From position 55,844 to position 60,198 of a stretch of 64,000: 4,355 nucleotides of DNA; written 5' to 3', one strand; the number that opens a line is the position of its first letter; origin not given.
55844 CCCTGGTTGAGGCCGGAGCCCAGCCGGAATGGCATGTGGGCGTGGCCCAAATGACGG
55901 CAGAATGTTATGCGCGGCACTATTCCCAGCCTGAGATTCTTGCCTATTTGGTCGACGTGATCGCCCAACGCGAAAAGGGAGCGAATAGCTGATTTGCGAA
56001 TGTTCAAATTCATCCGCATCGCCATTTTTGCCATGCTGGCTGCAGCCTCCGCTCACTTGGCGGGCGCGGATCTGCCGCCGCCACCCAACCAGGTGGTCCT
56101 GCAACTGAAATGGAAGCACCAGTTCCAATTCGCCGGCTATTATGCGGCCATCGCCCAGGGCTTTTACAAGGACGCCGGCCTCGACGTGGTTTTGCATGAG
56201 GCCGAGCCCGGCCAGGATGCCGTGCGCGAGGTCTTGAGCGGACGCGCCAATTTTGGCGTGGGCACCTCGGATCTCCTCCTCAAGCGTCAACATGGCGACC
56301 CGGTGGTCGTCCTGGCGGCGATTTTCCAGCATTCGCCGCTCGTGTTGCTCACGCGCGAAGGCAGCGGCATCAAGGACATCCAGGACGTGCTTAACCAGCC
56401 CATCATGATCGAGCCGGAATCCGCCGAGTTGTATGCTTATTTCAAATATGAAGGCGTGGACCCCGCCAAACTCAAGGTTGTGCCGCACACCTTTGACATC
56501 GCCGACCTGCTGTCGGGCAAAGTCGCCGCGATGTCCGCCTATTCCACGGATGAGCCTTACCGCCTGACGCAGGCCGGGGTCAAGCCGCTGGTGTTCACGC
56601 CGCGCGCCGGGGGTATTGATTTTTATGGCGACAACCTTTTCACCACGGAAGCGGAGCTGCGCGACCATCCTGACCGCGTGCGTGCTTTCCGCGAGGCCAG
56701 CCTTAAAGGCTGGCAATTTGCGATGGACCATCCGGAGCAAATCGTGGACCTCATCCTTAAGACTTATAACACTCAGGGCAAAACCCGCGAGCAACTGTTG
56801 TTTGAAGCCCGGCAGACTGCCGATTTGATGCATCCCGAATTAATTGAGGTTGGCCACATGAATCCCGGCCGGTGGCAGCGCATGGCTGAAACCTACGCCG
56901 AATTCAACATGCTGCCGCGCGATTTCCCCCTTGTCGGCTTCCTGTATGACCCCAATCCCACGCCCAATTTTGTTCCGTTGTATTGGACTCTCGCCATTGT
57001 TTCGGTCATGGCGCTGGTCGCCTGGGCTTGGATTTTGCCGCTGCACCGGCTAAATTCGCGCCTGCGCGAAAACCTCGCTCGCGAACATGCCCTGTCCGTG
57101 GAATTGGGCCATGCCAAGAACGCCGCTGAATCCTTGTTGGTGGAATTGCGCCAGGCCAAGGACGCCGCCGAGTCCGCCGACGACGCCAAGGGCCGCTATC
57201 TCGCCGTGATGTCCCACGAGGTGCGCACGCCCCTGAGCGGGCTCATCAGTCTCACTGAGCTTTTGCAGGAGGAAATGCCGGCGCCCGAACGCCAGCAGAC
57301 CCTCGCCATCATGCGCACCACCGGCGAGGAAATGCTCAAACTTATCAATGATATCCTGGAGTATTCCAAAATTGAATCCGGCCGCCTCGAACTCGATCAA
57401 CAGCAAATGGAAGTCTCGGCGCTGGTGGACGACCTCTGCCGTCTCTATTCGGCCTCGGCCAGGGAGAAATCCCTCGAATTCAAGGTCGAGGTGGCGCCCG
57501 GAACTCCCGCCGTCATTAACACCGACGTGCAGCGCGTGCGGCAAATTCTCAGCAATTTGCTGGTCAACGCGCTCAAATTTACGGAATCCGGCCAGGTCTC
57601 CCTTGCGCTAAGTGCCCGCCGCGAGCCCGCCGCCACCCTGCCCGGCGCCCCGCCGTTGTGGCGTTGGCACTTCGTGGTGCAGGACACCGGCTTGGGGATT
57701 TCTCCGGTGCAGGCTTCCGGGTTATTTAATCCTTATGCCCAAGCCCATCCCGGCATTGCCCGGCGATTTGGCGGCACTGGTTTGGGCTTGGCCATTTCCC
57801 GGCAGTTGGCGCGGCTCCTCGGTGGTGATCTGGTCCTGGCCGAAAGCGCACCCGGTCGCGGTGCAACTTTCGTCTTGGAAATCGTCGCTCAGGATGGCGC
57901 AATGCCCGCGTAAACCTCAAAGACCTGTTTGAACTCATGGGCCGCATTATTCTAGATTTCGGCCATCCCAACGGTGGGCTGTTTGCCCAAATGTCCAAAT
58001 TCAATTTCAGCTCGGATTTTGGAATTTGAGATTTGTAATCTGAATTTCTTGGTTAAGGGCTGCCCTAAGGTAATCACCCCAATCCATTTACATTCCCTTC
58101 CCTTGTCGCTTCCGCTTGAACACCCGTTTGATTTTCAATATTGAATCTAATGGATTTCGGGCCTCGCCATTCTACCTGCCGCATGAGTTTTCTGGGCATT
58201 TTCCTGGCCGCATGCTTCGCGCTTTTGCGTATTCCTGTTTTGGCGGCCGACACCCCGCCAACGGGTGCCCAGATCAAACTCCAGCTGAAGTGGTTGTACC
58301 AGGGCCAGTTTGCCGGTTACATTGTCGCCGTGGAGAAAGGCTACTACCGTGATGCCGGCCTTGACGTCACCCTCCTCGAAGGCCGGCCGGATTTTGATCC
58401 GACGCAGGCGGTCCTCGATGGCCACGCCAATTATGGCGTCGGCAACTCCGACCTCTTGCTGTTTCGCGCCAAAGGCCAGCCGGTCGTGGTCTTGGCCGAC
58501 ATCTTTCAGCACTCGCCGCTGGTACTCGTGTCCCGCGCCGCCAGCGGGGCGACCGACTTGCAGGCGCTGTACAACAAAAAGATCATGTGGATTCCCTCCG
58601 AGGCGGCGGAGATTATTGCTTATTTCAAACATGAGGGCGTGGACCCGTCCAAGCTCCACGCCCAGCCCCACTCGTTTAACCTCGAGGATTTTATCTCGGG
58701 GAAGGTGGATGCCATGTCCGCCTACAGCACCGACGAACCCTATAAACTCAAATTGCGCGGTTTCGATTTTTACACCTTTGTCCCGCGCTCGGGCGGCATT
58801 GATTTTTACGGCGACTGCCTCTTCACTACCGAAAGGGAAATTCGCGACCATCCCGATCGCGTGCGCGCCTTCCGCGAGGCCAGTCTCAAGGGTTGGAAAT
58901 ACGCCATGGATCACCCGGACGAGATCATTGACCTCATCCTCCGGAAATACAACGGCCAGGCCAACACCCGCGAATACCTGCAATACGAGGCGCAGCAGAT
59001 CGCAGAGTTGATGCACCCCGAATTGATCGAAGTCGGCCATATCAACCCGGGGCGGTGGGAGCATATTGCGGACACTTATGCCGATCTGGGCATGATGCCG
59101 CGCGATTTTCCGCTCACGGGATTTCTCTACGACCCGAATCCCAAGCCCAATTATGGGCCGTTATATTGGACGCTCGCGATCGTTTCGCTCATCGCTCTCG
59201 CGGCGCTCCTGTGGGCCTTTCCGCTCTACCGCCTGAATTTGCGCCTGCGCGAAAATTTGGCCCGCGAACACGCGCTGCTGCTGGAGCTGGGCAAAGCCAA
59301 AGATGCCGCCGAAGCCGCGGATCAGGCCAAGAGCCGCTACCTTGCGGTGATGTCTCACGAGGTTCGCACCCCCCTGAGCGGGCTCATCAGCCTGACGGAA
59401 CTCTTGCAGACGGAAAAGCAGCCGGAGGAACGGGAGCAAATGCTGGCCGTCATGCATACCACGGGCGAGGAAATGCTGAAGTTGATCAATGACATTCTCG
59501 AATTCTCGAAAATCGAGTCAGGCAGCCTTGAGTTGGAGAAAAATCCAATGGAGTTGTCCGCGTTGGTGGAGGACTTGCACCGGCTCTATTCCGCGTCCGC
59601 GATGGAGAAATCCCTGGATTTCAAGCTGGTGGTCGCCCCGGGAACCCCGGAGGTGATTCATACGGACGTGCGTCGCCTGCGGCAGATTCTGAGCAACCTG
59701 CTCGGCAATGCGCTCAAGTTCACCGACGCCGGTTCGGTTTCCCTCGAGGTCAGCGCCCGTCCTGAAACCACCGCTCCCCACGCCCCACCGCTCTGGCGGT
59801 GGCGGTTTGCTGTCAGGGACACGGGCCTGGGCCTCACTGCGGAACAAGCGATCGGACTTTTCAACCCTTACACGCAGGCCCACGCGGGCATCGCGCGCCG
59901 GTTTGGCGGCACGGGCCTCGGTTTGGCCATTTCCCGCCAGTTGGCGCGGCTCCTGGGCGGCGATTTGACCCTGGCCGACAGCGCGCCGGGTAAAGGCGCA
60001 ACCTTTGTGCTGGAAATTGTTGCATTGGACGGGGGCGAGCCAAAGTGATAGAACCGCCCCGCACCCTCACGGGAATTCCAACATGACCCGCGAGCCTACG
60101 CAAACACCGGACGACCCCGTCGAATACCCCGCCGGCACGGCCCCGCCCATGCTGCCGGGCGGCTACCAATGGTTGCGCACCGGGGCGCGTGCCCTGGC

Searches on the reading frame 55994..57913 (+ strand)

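Call 34: search_protein_families(library=pfam, proteins=[window:55994-57913:+], max_evalue=0.0001)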
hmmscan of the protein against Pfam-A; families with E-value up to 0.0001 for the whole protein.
window:55994-57913:+ (639 aa): 3 families
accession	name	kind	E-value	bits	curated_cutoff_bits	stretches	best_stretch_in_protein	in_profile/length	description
PF09084.16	NMT1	-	1.5e-47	162.7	20.5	1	43-249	1-215/216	NMT1/THI5 like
PF02518.31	HATPase_c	-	3.7e-20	72.9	26.4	1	511-630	2-107/111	Histidine kinase-, DNA gyrase B-, and HSP90-like ATPase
PF00512.31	HisKA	-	2.4e-18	66.4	26.9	1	398-463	1-66/66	His Kinase A (phospho-acceptor) domain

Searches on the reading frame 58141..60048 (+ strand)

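Call 34: search_protein_families(library=pfam, proteins=[window:58141-60048:+], max_evalue=0.0001)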
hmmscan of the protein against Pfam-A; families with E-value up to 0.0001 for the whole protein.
window:58141-60048:+ (635 aa): 3 families
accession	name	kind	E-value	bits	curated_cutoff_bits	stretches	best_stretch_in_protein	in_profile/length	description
PF09084.16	NMT1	-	2.9e-48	165.1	20.5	1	56-261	3-215/216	NMT1/THI5 like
PF02518.31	HATPase_c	-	4.8e-22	78.9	26.4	1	509-626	2-107/111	Histidine kinase-, DNA gyrase B-, and HSP90-like ATPase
PF00512.31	HisKA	-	3.4e-20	72.3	26.9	1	396-461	1-66/66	His Kinase A (phospho-acceptor) domain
